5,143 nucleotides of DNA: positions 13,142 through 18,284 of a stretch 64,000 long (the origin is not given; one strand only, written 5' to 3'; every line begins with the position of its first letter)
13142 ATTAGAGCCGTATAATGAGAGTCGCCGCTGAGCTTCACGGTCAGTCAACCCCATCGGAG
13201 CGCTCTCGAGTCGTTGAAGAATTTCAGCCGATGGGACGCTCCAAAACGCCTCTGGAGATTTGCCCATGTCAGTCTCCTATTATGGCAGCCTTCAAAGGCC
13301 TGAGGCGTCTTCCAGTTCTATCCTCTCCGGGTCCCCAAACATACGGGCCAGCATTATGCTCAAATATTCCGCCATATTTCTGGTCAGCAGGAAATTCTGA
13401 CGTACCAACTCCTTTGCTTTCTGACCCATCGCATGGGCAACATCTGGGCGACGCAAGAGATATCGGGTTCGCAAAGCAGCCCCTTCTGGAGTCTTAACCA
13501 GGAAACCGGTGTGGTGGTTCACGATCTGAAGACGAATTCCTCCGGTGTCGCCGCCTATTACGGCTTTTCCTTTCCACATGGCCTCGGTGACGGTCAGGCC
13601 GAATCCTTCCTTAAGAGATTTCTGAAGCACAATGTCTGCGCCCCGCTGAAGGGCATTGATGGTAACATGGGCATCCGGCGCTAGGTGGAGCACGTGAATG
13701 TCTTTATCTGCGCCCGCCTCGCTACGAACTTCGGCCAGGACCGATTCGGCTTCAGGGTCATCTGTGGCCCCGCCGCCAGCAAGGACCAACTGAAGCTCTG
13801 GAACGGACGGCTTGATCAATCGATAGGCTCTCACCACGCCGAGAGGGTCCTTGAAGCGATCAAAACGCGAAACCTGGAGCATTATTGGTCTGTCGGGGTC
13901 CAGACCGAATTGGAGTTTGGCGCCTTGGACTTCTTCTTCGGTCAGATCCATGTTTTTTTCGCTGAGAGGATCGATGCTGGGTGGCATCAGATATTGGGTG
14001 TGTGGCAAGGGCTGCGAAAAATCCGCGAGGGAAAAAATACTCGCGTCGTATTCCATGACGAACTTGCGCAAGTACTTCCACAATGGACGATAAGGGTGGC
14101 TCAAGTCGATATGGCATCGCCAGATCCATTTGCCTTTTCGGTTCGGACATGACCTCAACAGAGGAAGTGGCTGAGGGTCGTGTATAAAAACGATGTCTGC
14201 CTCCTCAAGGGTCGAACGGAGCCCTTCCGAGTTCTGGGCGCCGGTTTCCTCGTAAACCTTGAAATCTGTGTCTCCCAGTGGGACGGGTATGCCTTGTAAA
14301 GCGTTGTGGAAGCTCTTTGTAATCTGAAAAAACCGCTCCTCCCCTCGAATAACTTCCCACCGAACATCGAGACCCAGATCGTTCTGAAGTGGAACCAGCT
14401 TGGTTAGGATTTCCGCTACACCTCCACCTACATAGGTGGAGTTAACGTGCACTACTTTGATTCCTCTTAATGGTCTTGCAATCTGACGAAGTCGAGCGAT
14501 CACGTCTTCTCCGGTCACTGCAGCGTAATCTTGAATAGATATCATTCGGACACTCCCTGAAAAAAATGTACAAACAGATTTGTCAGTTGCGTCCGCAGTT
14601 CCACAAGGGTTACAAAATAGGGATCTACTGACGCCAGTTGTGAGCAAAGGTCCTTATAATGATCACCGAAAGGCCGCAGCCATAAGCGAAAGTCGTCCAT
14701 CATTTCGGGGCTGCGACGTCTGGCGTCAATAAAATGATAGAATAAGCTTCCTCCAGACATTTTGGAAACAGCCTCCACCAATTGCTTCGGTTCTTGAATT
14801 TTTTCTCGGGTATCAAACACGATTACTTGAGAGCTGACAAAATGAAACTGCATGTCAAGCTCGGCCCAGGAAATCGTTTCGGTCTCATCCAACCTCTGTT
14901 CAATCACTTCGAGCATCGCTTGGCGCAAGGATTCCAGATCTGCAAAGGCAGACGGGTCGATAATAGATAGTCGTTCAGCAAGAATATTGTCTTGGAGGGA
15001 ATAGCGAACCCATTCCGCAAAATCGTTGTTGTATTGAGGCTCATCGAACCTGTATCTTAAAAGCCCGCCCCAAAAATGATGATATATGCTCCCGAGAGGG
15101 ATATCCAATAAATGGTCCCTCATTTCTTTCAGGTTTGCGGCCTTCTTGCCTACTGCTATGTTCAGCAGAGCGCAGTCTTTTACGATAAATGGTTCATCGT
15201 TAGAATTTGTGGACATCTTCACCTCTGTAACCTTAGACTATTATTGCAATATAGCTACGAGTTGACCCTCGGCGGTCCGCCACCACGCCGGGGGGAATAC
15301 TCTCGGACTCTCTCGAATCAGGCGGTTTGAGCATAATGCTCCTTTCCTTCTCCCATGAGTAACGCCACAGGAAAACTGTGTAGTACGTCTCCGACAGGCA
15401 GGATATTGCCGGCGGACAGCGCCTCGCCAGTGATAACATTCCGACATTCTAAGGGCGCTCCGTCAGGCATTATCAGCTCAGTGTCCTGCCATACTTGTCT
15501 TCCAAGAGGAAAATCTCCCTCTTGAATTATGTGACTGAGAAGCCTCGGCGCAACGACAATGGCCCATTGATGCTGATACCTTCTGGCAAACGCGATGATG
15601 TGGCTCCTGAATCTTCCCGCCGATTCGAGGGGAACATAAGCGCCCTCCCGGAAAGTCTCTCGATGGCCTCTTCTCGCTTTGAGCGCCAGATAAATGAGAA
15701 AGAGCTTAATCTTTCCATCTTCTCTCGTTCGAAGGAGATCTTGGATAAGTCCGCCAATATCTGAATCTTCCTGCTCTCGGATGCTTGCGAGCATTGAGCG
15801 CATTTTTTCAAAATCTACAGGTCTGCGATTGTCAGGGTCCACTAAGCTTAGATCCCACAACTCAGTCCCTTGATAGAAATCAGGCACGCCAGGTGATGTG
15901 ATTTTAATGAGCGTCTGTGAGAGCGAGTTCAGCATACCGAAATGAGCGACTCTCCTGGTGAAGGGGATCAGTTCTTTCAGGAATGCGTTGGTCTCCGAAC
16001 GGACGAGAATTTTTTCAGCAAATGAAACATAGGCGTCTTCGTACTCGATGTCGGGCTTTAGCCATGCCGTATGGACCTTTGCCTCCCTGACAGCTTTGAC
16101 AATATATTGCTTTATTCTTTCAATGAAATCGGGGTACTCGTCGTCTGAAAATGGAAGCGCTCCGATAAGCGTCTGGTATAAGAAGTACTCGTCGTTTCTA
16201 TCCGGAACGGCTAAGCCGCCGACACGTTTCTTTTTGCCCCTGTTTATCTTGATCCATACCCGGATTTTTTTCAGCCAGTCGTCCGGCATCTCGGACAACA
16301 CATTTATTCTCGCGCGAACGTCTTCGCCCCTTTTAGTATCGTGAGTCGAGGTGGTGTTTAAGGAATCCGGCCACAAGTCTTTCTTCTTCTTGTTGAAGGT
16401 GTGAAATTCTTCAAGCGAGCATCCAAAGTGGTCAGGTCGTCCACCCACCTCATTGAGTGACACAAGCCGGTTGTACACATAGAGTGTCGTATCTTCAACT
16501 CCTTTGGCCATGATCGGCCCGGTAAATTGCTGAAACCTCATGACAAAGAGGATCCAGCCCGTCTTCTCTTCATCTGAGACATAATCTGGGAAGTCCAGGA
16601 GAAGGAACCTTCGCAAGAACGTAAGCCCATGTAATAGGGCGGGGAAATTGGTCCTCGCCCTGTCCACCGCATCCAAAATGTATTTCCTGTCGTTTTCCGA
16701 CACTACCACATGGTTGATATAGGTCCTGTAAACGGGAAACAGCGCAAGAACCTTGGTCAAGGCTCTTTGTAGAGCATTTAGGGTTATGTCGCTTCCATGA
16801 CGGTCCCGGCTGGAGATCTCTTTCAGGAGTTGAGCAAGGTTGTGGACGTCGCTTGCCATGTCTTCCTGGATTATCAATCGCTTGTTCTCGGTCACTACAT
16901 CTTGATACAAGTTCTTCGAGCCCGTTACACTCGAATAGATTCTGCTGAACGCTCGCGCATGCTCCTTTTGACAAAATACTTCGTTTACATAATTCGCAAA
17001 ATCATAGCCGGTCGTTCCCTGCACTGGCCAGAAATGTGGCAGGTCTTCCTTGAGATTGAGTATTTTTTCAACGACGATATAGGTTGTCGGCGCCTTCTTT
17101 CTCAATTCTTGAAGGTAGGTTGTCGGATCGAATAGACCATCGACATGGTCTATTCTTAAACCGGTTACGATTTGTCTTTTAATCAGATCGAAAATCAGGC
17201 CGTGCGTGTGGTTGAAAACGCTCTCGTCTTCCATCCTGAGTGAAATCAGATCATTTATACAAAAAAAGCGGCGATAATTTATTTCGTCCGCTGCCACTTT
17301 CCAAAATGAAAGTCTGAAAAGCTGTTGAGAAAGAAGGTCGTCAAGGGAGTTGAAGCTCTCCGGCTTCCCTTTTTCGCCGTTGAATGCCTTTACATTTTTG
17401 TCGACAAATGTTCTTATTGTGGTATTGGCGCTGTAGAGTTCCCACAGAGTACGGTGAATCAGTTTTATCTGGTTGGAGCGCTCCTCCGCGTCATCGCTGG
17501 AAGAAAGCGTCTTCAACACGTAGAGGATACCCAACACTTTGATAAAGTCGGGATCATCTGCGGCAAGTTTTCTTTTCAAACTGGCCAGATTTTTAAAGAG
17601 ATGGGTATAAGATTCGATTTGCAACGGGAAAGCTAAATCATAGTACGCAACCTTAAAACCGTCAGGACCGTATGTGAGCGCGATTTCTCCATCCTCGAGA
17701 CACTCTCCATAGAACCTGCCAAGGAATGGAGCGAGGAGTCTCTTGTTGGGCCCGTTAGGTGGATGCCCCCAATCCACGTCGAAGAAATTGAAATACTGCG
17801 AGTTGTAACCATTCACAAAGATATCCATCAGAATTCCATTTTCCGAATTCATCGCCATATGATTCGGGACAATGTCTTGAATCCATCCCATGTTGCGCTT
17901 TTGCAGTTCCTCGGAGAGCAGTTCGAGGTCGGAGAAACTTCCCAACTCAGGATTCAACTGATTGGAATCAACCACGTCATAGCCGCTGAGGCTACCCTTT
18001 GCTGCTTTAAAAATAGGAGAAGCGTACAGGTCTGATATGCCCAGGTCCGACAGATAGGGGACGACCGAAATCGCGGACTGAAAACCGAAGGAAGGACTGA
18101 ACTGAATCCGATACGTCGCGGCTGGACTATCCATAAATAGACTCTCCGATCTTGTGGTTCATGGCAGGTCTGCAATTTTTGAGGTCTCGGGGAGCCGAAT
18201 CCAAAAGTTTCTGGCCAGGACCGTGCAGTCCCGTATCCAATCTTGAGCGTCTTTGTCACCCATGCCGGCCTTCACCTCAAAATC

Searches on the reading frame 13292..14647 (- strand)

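Call 60: search_protein_families(library=pfam, proteins=[window:13292-14647:-], max_evalue=0.0001)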
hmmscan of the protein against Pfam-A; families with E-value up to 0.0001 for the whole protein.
window:13292-14647:- (451 aa): 4 families
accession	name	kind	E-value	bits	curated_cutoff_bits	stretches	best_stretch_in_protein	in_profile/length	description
PF21269.3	TreT_GT1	-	7.3e-57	191.5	27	1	67-211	1-143/144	Trehalose synthase, N-terminal domain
PF00534.26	Glycos_transf_1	-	5.8e-24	85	26.4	1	247-413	9-171/172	Glycosyl transferases group 1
PF13692.12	Glyco_trans_1_4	-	5.2e-13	49.9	27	1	254-398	2-140/142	Glycosyl transferases group 1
PF20706.3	GT4-conflict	-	7.3e-06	25.6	26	1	256-370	200-315/385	Family 4 Glycosyltransferase in conflict systems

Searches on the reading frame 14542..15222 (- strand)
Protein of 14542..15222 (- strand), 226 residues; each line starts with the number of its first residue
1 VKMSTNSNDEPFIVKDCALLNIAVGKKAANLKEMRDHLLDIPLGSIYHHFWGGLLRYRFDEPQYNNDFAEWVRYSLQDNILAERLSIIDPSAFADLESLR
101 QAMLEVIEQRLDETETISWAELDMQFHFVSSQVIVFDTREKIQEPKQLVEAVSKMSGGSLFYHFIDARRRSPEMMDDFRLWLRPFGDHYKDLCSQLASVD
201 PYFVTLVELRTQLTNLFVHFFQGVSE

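Call 60: search_protein_families(library=pfam, proteins=[window:14542-15222:-], max_evalue=0.0001)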
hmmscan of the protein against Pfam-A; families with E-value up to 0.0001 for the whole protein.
window:14542-15222:- (226 aa): 1 family
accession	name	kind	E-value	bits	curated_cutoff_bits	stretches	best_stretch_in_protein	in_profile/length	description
PF19027.5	DUF5752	-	1e-80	270.4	23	1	10-217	2-207/208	Family of unknown function (DUF5752)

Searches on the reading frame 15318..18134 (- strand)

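Call 16: search_protein_families(library=pfam, proteins=[window:15318-18134:-], max_evalue=0.001)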
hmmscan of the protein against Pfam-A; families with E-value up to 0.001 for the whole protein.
window:15318-18134:- (938 aa): 1 family
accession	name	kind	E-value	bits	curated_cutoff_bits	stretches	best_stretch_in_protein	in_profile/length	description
PF00128.31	Alpha-amylase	-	2e-16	60.7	22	1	22-98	22-97/446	Alpha amylase, catalytic domain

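Call 67: search_protein_families(library=ncbifam, proteins=[window:15318-18134:-], max_evalue=0.00001)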
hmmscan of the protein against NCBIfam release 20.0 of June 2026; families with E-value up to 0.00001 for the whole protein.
window:15318-18134:- (938 aa): 13 families
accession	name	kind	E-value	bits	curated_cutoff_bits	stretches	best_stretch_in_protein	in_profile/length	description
NF011087.0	PRK14511.1-5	equivalog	0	1125.7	1556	2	350-927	404-993/996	malto-oligosyltrehalose synthase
NF011077.0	PRK14507.1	equivalog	0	1013.9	2148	1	3-928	742-1690/1693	malto-oligosyltrehalose synthase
TIGR02401.1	trehalose_TreY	equivalog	4.1e-280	931.7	498.65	1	4-927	1-837/838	malto-oligosyltrehalose synthase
NF011088.0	PRK14511.1-6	equivalog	6.7e-242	805.7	1877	2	350-929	427-1009/1009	malto-oligosyltrehalose synthase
NF011086.0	PRK14511.1-3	equivalog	1.8e-220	734.6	1411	1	1-927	1-921/924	malto-oligosyltrehalose synthase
NF011085.0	PRK14511.1-2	equivalog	1.2e-219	731.8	1312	2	246-927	215-871/873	malto-oligosyltrehalose synthase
NF011084.0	PRK14511.1-1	equivalog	6.7e-146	487.9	1021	3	530-789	393-633/728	malto-oligosyltrehalose synthase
NF041090.1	Cyc-maltodext_AglB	equivalog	1.5e-13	50.4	540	1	24-98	70-142/470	cyclomaltodextrinase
NF008051.0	PRK10785.1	equivalog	1.5e-11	43.2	568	1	24-95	184-253/607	maltodextrin glucosidase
TIGR02403.1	trehalose_treC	equivalog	5e-11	42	799.05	1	21-118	29-121/544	alpha,alpha-phosphotrehalase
TIGR02456.1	treS_nterm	equivalog_domain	2.3e-08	33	678.35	1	19-96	28-104/539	maltose alpha-D-glucosyltransferase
NF008183.0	PRK10933.1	subfamily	5.8e-06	25.3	535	0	22-98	36-111/551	alpha,alpha-phosphotrehalase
NF011083.0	PRK14510.1-2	equivalog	9.6e-06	23.3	1322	0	21-97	225-299/1186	bifunctional glycogen debranching protein GlgX/4-alpha-glucanotransferase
